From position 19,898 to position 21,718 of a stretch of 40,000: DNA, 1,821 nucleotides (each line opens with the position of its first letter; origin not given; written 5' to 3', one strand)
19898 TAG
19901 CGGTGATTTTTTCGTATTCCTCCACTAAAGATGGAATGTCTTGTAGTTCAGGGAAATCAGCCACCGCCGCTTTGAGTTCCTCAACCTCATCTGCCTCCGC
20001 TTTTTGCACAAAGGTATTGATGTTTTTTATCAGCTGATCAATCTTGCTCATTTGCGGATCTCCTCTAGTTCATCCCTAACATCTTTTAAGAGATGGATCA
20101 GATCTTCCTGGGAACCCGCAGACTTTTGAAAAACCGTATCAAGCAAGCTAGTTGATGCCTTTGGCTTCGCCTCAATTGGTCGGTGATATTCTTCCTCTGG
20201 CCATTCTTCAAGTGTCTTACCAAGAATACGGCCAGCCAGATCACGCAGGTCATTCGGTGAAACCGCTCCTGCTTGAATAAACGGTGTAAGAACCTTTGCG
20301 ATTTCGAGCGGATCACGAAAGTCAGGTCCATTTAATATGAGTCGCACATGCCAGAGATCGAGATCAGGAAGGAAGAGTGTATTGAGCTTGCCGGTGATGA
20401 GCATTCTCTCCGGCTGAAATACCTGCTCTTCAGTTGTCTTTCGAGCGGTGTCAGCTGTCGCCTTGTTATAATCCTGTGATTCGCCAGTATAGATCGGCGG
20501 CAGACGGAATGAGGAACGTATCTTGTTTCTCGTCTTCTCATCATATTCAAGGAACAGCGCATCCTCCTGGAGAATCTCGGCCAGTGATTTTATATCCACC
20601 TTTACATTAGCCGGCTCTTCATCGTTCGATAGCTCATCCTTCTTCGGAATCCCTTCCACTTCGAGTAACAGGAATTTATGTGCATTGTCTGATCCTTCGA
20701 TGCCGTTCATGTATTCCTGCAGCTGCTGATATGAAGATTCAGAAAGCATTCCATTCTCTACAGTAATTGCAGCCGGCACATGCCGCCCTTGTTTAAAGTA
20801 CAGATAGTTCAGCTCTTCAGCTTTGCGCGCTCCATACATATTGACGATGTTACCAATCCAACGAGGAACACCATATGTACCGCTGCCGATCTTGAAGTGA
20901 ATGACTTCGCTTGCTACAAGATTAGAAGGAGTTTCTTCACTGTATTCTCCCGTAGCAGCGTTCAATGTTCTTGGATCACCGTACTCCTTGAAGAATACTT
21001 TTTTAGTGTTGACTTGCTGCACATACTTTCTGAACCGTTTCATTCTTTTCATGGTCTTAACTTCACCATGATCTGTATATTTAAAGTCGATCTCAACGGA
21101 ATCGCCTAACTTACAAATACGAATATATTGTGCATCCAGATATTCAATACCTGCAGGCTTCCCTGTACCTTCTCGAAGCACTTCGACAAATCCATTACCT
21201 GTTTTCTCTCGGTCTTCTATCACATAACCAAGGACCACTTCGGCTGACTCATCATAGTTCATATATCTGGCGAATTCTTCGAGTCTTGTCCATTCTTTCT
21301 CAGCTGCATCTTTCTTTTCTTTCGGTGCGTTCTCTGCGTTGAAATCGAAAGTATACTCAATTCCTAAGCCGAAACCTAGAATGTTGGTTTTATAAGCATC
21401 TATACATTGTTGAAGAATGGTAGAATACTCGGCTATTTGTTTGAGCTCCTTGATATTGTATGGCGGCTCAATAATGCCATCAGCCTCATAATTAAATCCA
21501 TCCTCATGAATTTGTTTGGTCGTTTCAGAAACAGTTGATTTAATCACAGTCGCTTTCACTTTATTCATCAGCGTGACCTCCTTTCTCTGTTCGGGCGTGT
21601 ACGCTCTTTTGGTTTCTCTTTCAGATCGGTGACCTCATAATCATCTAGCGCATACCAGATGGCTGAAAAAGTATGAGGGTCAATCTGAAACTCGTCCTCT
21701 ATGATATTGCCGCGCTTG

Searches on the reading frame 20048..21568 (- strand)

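Call 8: search_protein_families(library=pfam, proteins=[window:20048-21568:-], max_evalue=0.01)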
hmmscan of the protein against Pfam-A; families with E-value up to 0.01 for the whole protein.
window:20048-21568:- (506 aa): 1 family
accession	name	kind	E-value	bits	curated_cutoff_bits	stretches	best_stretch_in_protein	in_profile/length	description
PF04860.17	Phage_portal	-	1e-17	64.7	39.1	1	104-445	46-320/321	Phage portal protein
